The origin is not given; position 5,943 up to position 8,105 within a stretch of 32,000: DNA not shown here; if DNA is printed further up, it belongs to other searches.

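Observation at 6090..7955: Two-domain fluorothreonine transaldolase; its class II aldolase-like domain is the only aldolase fold in the window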

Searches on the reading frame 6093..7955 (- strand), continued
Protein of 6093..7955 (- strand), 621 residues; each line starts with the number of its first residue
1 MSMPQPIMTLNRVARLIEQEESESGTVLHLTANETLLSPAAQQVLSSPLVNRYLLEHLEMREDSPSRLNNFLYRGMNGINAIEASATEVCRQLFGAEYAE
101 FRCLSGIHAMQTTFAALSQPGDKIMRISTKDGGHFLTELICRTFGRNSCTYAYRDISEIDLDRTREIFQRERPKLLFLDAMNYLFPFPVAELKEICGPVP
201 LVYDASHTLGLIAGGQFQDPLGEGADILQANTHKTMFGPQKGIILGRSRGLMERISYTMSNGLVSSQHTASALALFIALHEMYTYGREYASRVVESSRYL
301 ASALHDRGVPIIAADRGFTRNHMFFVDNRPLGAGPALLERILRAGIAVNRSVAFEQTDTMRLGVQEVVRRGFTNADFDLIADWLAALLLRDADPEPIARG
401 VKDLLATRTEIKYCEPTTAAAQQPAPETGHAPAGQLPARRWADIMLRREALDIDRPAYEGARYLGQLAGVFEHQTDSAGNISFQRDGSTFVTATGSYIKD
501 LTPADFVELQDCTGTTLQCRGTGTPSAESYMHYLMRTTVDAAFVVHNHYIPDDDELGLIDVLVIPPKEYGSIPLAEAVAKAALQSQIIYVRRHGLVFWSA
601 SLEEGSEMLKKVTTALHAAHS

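Call 60: find_related_loci(query=A1, collection=metagenome_contigs, flank=8000)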
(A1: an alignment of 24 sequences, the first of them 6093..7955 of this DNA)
Query A1 (621 aa) in metagenome_contigs; peptide patterns used: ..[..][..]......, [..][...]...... (x = any residue, [..] = any of these).
117 stretches matched a pattern; 18 encode a relative of the query (tblastn E <= 1e-3); 18 distinct loci.
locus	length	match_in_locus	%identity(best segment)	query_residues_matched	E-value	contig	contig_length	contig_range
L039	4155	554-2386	62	7-616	0e+0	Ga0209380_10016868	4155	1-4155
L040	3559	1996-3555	73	8-517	0e+0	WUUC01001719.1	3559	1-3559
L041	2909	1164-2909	62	7-587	0e+0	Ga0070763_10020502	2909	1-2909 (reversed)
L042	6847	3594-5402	54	7-611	0e+0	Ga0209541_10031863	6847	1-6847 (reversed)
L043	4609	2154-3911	56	27-611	0e+0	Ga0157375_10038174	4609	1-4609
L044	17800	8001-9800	51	7-610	0e+0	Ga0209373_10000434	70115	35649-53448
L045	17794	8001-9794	52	7-602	0e+0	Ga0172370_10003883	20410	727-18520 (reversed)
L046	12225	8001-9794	52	7-602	0e+0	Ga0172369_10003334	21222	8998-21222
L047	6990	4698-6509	47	7-596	0e+0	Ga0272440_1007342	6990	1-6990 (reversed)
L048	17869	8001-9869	50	4-610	0e+0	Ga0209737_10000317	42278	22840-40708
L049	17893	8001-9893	47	7-602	0e+0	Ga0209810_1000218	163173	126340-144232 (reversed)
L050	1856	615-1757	69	7-387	0e+0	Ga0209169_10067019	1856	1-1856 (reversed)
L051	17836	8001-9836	63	7-616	0e+0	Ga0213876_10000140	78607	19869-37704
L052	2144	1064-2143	66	8-367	1e-178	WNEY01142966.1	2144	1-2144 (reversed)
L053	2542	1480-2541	66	8-360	7e-169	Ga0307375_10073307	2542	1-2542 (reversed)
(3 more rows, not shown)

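Call 63: search_protein_families(library=pfam, proteins=[L035:11939-13555:+, L035:13555-14382:+, L029:12567-13709:-, L051:11632-13488:+, L007:4246-5298:+, L007:5320-6357:+], max_evalue=0.001)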
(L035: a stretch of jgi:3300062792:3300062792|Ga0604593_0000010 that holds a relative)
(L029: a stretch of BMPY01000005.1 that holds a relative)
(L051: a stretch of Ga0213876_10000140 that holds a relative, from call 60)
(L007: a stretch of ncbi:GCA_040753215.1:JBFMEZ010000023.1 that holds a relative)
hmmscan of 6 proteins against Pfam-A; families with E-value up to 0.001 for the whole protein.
L035:11939-13555:+ (539 aa): 2 families
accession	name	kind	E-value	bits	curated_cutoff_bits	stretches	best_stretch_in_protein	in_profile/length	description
PF01008.23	IF-2B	-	4.4e-58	197.2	22.4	1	66-346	2-275/280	Initiation factor 2 subunit family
PF00156.33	Pribosyltran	-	2e-20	73.1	26.3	1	401-516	15-125/158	Phosphoribosyl transferase domain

L035:13555-14382:+ (276 aa): 1 family
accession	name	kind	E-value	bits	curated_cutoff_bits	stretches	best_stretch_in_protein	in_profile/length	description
PF01048.26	PNP_UDP_1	-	5.5e-39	134.4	25.1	1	9-223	1-211/233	Phosphorylase superfamily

L029:12567-13709:- (380 aa): 1 family
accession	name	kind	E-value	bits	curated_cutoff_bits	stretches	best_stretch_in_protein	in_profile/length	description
PF01008.23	IF-2B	-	2.2e-61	208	22.4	1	87-371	2-280/280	Initiation factor 2 subunit family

L051:11632-13488:+ (619 aa): 0 families

L007:4246-5298:+ (351 aa): 2 families
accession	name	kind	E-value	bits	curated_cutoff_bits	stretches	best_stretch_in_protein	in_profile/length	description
PF04055.27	Radical_SAM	-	2.3e-10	41.3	29.5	1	86-205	1-115/166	Radical SAM superfamily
PF13353.11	Fer4_12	-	3.6e-05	24.5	22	1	89-154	12-80/137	4Fe-4S single cluster domain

L007:5320-6357:+ (346 aa): 3 families
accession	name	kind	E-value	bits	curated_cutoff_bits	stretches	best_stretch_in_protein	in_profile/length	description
PF01212.27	Beta_elim_lyase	-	1.4e-52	179.3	27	1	9-295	2-284/288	Beta-eliminating lyase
PF00155.27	Aminotran_1_2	-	2.2e-07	30.9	19.7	1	15-285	17-299/361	Aminotransferase class I and II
PF00266.25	Aminotran_5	-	8.6e-05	22.1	21.5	1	101-231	110-225/371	Aminotransferase class-V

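Call 70: predict_structure(alignment_id=A2)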
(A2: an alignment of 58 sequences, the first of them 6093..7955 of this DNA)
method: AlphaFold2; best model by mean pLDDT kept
length: 621 residues; sequences in the alignment: 58
mean_pLDDT: 91.3   pTM: 0.90
mean pLDDT of the five models: 91.3, 91.3, 89.9, 89.8, 89.2
residues with pLDDT >= 90: 473; 70-90: 124; 50-70: 15; < 50: 9
segments of 3 or more residues with pLDDT < 50: 420-422
pLDDT, mean of each block of 10 residues (from residue 1): 77 93 94 87 92 84 79 84 96 97 93 97 95 90 94 90 98 96 93 97 96 97 97 81 95 94 84 95 97 98 98 96 94 92 96 87 95 98 98 97 95 79 51 61 91 89 93 83 91 91 94 93 92 95 95 92 94 97 98 96 96 87 72
secondary structure, 60 per line:
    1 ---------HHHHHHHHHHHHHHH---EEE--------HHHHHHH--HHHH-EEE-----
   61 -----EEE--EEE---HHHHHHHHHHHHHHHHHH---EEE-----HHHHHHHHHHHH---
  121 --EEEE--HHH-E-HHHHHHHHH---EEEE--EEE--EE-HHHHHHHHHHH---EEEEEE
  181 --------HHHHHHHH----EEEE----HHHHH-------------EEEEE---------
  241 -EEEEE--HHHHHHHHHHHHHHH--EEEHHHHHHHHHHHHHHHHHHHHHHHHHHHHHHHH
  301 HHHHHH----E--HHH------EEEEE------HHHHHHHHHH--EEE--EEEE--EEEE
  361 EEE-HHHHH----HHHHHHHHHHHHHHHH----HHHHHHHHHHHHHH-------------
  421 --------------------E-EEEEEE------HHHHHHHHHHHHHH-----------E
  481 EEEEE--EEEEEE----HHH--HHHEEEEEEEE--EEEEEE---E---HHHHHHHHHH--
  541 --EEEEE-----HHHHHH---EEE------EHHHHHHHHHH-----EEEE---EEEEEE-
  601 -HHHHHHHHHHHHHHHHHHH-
elements in order: H10-24 E28-30 H39-45 H48-51 E53-55 E66-68 E71-73 H77-94 E98-100 H106-117 E123-126 H135-143 E147-150 E153-155 H161-171 E175-180 H189-196 E201-204 H209-213 E227-231 E242-246 H249-263 E266-268 H269-306 E323-327 H334-343 E346-348 E351-354 E357-363 H365-369 H374-389 H394-407 E443-448 H455-468 E480-485 E488-493 E506-513 E516-521 H529-538 E543-547 H553-558 E562-564 H572-581 E587-590 E594-599 H602-620

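Call 77: find_encoding_contigs(protein=P0066, flank=8000, max_places=2)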
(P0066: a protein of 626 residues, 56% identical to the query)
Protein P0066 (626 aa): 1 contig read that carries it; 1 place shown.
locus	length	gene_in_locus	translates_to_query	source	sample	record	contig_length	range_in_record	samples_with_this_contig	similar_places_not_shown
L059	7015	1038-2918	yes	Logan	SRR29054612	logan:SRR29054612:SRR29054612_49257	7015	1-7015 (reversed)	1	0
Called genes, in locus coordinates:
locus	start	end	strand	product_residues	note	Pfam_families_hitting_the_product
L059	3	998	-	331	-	PF01008:IF-2B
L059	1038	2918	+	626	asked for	PF00464:SHMT, PF00596:Aldolase_II (weak)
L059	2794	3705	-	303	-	PF05090:HTTM (weak)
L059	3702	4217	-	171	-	-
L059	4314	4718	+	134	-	PF04134:DCC1-like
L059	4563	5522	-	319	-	-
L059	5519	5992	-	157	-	-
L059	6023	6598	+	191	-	PF04677:CwfJ_C_1 (faint), PF11969:DcpS_C (faint), PF01230:HIT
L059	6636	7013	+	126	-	?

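Call 78: find_encoding_contigs(protein=P0045, flank=8000, max_places=2)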
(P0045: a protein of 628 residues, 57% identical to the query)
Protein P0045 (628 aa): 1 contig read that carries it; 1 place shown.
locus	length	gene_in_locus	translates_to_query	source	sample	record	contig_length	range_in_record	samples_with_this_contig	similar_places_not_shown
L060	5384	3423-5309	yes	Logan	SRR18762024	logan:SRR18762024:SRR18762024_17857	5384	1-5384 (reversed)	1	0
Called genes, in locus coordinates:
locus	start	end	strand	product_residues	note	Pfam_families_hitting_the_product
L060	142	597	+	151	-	PF22636:FlK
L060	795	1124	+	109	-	PF02641:DUF190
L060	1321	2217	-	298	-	PF01048:PNP_UDP_1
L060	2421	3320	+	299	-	PF01887:SAM_HAT_N, PF20257:SAM_HAT_C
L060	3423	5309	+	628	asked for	PF00464:SHMT, PF00596:Aldolase_II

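Call 79: fold_search(model_id=the predicted structure, library=pdb)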
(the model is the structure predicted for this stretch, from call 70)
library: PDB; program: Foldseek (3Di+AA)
matches with E <= 10: 1925; with E <= 0.001: 1534
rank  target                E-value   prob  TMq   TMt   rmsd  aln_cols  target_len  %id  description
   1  4uqv_H                1.1e-33  1.00  0.59  0.85   2.6       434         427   29  methanococcus jannaschii serine hydroxymethyl-transferase in complex with PLP (released 2014-07-30)
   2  4uqv_G                5.4e-33  1.00  0.59  0.85   2.6       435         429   29  methanococcus jannaschii serine hydroxymethyl-transferase in complex with PLP (released 2014-07-30)
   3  7k34_B                1.8e-32  1.00  0.60  0.84   2.8       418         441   28  Crystal structure of L-threonine transaldolase from Pseudomonas fluorescens in internal aldimine state (released 2020-12-30)
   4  7k34_A                6.3e-32  1.00  0.61  0.85   2.6       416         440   28  Crystal structure of L-threonine transaldolase from Pseudomonas fluorescens in internal aldimine state (released 2020-12-30)
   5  7k34_C                7.4e-32  1.00  0.60  0.84   2.7       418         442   28  Crystal structure of L-threonine transaldolase from Pseudomonas fluorescens in internal aldimine state (released 2020-12-30)
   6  4uqv_A                1.2e-31  1.00  0.60  0.86   2.5       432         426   29  methanococcus jannaschii serine hydroxymethyl-transferase in complex with PLP (released 2014-07-30)
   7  4bhd_A                1.4e-31  1.00  0.58  0.85   3.3       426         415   29  Methanococcus jannaschii serine hydroxymethyl-transferase, apo form (released 2014-04-16)
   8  4uqv_C                2.2e-31  1.00  0.59  0.87   2.4       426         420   29  methanococcus jannaschii serine hydroxymethyl-transferase in complex with PLP (released 2014-07-30)
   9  4uqv_F                2.7e-31  1.00  0.59  0.86   2.7       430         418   29  methanococcus jannaschii serine hydroxymethyl-transferase in complex with PLP (released 2014-07-30)
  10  4uqv_E                3.4e-31  1.00  0.58  0.84   3.2       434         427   29  methanococcus jannaschii serine hydroxymethyl-transferase in complex with PLP (released 2014-07-30)
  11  2vgs                  5.0e-31  1.00  0.57  0.86   2.8       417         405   27  Crystal structure of E53QbsSHMT internal aldimine (released 2007-12-04)
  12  4n0w_D                6.9e-31  1.00  0.59  0.87   2.4       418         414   28  X-ray crystal structure of a serine hydroxymethyltransferase from Burkholderia cenocepacia with covalently attached py (released 2013-12-11)
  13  4uqv_K                8.2e-31  1.00  0.59  0.86   2.7       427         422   29  methanococcus jannaschii serine hydroxymethyl-transferase in complex with PLP (released 2014-07-30)
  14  4uqv_L                8.2e-31  1.00  0.59  0.85   2.8       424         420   30  methanococcus jannaschii serine hydroxymethyl-transferase in complex with PLP (released 2014-07-30)
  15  4uqv_B                9.1e-31  1.00  0.60  0.86   2.7       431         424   29  methanococcus jannaschii serine hydroxymethyl-transferase in complex with PLP (released 2014-07-30)
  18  4uqv_D                1.4e-30  1.00  0.60  0.86   2.3       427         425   30  methanococcus jannaschii serine hydroxymethyl-transferase in complex with PLP (released 2014-07-30)
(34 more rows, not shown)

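Call 90: find_encoding_contigs(protein=P0071, flank=10000, max_places=1)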
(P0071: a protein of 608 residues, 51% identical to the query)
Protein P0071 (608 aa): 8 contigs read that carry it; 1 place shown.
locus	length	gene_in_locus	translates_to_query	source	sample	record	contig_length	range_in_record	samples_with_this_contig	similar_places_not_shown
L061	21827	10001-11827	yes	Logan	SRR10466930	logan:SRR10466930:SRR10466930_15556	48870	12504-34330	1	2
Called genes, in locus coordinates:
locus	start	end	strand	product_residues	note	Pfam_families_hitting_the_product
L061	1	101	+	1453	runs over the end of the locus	PF03793:PASTA (faint), PF16116:DUF4832 (faint), PF17936:Big_6 (faint), PF19077:Big_13 (faint), PF27332:TP_0781 (faint), PF13620:CarboxypepD_reg, PF13620:CarboxypepD_reg, PF07705:CARDB, +3 more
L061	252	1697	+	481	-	PF00072:Response_reg, PF00158:Sigma54_activat, PF14532:Sigma54_activ_2, PF25601:AAA_lid_14, PF02954:HTH_8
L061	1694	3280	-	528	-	PF00672:HAMP (faint), PF02518:HATPase_c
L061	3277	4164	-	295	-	PF04392:ABC_sub_bind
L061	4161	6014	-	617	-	PF07715:Plug, PF00593:TonB_dep_Rec_b-barrel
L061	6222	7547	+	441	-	PF13353:Fer4_12 (faint), PF04055:Radical_SAM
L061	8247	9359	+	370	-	-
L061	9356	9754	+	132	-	-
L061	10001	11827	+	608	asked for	PF00464:SHMT, PF00596:Aldolase_II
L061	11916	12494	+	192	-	PF04073:tRNA_edit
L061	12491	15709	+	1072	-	PF01048:PNP_UDP_1 (weak), PF00931:NB-ARC (weak), PF00515:TPR_1 (faint), PF07719:TPR_2 (faint), PF13176:TPR_7 (faint), PF13424:TPR_12, PF13374:TPR_10 (weak), PF13424:TPR_12, +1 more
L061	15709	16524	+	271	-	PF01887:SAM_HAT_N, PF20257:SAM_HAT_C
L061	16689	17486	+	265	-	PF01048:PNP_UDP_1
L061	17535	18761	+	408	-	PF20283:CTD7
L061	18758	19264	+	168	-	PF20131:MC3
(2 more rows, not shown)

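Call 97: search_protein_families(library=pfam, proteins=[L029:6-1394:-, L029:1709-2821:-, L029:2826-3401:+, L029:5256-6887:-, L029:7544-8155:-, L029:8371-9906:-, L029:13930-15873:+, L029:15872-17683:-, L029:17916-19232:+, L029:20677-21705:-], max_evalue=0.0001)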
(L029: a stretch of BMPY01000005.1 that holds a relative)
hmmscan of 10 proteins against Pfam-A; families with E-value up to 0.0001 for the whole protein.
L029:6-1394:- (463 aa): 4 families
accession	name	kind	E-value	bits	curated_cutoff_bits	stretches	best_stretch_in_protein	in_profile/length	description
PF00117.34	GATase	-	1.9e-46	158.6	22.8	1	27-206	1-187/190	Glutamine amidotransferase class-I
PF07722.19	Peptidase_C26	-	2.6e-09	37.6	20.5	1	92-191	102-219/219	Peptidase C26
PF02540.23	NAD_synthase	-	4.2e-06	26.5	21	0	224-298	8-82/242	NAD synthase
PF06508.19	QueC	-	1.1e-05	25.5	22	0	236-306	1-67/210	Queuosine biosynthesis protein QueC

L029:1709-2821:- (371 aa): 1 family
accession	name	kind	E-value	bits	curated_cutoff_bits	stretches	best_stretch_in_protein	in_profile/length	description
PF00724.26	Oxidored_FMN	-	5.3e-71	240.1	27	1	14-338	2-341/342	NADH:flavin oxidoreductase / NADH oxidase family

L029:2826-3401:+ (192 aa): 6 families
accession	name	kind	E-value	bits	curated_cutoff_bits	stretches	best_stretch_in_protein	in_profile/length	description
PF01047.28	MarR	-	1.2e-13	51.1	24.6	1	75-129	3-57/59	MarR family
PF12802.13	MarR_2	-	1.1e-07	32.3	27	1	79-129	9-60/61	MarR family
PF13463.12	HTH_27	-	2e-05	25.2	22.2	1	78-139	6-68/68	Winged helix DNA-binding domain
PF12840.13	HTH_20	-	3.1e-05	24.3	27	0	79-119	8-48/51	Helix-turn-helix domain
PF13412.12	HTH_24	-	6.6e-05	22.8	21.9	0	79-119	7-47/48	Winged helix-turn-helix DNA-binding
PF01638.23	HxlR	-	9.4e-05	22.6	20.8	0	81-153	11-83/91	HxlR-like helix-turn-helix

L029:5256-6887:- (544 aa): 1 family
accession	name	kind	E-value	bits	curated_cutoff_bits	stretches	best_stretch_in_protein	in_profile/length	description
PF00171.27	Aldedh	-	1.1e-146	489.5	23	1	46-507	2-461/461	Aldehyde dehydrogenase family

L029:7544-8155:- (204 aa): 2 families
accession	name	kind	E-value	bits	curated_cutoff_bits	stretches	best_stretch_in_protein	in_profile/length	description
PF13305.11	TetR_C_33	-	7.5e-23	81.6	26.8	1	89-188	1-103/103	Tetracyclin repressor-like, C-terminal domain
PF00440.29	TetR_N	-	3.4e-07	30.4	24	1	21-53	4-36/47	Bacterial regulatory proteins, tetR family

L029:8371-9906:- (511 aa): 1 family
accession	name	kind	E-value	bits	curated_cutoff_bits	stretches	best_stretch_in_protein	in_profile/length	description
PF00892.27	EamA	-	1.1e-22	81.2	28.2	2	339-477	2-131/135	EamA-like transporter family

L029:13930-15873:+ (648 aa): 1 family
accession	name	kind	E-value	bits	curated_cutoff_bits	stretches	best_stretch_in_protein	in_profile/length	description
PF09826.15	Beta_propel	-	1.7e-134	449.8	22.4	1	98-639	1-495/495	Beta propeller domain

L029:15872-17683:- (604 aa): 5 families
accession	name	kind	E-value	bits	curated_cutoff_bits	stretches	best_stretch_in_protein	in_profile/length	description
PF01266.30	DAO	-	1.4e-56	193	27.9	1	46-403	1-351/353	FAD dependent oxidoreductase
PF16901.10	DAO_C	-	4.6e-38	130.4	31.4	1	426-550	1-125/126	C-terminal domain of alpha-glycerophosphate oxidase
PF00890.30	FAD_binding_2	-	7.7e-10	39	20.4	1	172-263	111-206/414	FAD binding domain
PF12831.13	FAD_oxidored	-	1.3e-07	31.7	27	1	46-88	1-43/416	FAD dependent oxidoreductase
PF01494.25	FAD_binding_3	-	8.7e-06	25.6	22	0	209-317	109-228/349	FAD binding domain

L029:17916-19232:+ (439 aa): 1 family
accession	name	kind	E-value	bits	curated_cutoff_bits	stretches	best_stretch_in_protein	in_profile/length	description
PF07730.19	HisKA_3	-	3e-12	47.4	24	1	257-321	1-66/68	Histidine kinase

L029:20677-21705:- (343 aa): 3 families
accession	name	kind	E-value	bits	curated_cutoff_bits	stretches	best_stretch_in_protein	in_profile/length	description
PF00005.33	ABC_tran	-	6.9e-30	104.9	25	1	63-199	2-137/137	ABC transporter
PF13304.12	AAA_21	-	1.8e-09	38.5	27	1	168-228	235-298/304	AAA domain, putative AbiEii toxin, Type IV TA system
PF02463.25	SMC_N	-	6.9e-05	22.8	40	0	170-227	136-197/220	RecF/RecN/SMC N terminal domain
